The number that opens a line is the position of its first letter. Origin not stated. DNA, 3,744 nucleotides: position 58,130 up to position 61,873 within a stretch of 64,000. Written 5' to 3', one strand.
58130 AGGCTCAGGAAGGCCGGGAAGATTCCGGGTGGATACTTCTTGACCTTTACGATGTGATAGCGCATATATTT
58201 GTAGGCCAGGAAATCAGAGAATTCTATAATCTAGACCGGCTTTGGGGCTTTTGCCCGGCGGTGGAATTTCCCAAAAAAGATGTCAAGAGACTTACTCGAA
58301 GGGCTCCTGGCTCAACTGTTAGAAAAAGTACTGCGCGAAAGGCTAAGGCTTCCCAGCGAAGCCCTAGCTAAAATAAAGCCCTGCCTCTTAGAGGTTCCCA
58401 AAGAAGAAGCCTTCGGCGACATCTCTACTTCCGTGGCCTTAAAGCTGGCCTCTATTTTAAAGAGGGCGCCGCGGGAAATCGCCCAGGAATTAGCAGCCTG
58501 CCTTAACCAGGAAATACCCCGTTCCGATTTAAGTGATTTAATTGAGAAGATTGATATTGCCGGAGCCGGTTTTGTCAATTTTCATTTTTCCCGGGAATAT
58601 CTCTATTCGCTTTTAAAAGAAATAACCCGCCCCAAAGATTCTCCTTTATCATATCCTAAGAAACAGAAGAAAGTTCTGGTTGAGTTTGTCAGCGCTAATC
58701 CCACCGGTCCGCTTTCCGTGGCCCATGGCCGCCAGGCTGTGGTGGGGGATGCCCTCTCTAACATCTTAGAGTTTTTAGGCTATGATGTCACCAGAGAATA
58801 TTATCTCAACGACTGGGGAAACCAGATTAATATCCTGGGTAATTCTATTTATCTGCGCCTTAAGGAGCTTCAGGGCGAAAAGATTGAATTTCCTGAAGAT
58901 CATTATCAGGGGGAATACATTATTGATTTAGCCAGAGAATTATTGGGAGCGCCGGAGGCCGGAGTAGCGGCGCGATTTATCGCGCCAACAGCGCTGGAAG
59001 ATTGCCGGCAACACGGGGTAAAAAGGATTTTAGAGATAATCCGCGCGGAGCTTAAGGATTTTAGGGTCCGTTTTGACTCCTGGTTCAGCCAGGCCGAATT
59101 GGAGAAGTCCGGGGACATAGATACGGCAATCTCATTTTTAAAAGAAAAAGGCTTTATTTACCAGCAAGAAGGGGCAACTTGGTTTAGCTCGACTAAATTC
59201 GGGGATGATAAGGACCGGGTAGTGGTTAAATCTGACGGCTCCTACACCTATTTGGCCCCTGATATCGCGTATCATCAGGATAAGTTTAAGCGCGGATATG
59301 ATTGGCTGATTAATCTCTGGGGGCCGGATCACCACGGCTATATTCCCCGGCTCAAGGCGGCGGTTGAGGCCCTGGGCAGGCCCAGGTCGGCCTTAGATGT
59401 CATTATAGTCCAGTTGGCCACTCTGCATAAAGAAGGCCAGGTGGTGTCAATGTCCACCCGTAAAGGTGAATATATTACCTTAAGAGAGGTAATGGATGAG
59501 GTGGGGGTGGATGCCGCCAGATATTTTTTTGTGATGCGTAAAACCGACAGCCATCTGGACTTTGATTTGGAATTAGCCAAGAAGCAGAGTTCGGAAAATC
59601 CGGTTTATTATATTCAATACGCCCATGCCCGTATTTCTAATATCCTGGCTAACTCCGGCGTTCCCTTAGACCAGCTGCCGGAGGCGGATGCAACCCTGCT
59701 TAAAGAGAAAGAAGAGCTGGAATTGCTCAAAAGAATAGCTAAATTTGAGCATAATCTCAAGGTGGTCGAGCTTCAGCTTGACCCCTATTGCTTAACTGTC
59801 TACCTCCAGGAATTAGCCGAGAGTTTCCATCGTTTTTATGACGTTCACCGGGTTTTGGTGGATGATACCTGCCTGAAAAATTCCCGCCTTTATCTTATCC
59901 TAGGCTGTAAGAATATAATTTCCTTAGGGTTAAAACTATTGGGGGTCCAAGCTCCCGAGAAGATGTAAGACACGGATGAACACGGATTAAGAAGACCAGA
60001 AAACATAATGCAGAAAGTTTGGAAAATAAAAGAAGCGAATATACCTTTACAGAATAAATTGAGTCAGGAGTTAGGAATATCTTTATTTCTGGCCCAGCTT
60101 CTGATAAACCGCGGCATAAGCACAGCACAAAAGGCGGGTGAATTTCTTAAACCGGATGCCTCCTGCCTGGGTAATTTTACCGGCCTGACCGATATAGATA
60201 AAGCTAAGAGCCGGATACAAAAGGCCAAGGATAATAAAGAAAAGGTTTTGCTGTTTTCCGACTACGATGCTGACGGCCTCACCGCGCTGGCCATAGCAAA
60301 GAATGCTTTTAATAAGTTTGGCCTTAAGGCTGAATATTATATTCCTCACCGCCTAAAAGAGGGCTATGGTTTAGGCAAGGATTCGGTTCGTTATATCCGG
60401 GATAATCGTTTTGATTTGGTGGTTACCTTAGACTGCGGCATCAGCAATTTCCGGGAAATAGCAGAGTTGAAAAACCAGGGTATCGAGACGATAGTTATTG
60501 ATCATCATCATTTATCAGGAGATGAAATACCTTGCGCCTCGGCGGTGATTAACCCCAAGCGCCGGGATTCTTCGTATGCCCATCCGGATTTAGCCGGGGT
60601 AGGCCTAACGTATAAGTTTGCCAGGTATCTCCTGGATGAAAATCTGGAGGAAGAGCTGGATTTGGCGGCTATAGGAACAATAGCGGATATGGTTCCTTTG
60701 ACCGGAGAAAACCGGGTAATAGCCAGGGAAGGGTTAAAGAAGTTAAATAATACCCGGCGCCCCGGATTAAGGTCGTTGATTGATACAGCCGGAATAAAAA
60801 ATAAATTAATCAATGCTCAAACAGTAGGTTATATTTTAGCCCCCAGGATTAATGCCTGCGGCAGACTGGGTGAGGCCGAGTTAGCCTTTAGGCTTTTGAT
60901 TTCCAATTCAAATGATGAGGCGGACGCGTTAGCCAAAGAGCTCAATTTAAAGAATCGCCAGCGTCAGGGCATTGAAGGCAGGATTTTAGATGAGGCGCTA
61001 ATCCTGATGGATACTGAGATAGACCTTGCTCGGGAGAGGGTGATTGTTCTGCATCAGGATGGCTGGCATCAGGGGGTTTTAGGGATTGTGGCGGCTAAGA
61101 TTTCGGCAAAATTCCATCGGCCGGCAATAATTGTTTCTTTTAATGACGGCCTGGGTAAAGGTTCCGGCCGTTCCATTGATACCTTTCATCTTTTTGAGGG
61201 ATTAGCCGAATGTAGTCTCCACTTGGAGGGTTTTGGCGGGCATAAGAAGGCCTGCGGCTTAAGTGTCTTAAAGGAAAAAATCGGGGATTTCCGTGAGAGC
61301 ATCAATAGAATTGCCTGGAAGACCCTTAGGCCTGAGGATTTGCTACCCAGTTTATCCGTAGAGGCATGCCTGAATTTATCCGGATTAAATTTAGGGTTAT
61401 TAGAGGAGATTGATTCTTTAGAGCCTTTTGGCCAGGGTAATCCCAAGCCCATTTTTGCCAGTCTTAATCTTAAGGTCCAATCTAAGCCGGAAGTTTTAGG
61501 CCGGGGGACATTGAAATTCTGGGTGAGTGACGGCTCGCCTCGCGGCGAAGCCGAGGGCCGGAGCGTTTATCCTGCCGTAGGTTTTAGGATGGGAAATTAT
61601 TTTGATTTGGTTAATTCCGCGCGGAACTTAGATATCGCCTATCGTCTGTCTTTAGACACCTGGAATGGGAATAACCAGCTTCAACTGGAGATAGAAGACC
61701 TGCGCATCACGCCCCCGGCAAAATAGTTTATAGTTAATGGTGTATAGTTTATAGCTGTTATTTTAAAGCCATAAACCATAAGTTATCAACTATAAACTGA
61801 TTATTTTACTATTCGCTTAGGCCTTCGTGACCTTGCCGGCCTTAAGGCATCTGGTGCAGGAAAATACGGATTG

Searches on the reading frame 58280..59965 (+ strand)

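Call 27: search_protein_families(library=pfam, proteins=[window:58280-59965:+], max_evalue=0.00001)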
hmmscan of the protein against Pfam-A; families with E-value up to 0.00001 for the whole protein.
window:58280-59965:+ (562 aa): 3 families
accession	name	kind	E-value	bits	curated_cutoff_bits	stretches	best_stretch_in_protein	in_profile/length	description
PF00750.26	tRNA-synt_1d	-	8.9e-30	104.3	23.3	1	127-415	17-304/349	tRNA synthetases class I (R), catalytic domain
PF05746.21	DALR_1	-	9.8e-29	100.3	22.3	1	445-562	1-117/117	DALR anticodon binding domain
PF03485.21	Arg_tRNA_synt_N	-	1.5e-17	64.4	21.5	1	13-103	6-85/85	Arginyl tRNA synthetase N terminal domain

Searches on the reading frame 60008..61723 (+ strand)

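Call 27: search_protein_families(library=pfam, proteins=[window:60008-61723:+], max_evalue=0.00001)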
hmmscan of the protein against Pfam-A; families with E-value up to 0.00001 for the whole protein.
window:60008-61723:+ (572 aa): 3 families
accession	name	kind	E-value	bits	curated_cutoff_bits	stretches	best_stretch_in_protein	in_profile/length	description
PF17768.7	RecJ_OB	-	1.5e-24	86.6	27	1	452-564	2-107/107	RecJ OB domain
PF01368.27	DHH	-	2.1e-23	83.4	28.1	1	79-224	1-125/125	DHH family, N-terminal domain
PF02272.25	DHHA1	-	3.6e-14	53.5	25.9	1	344-436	3-100/102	DHHA1 domain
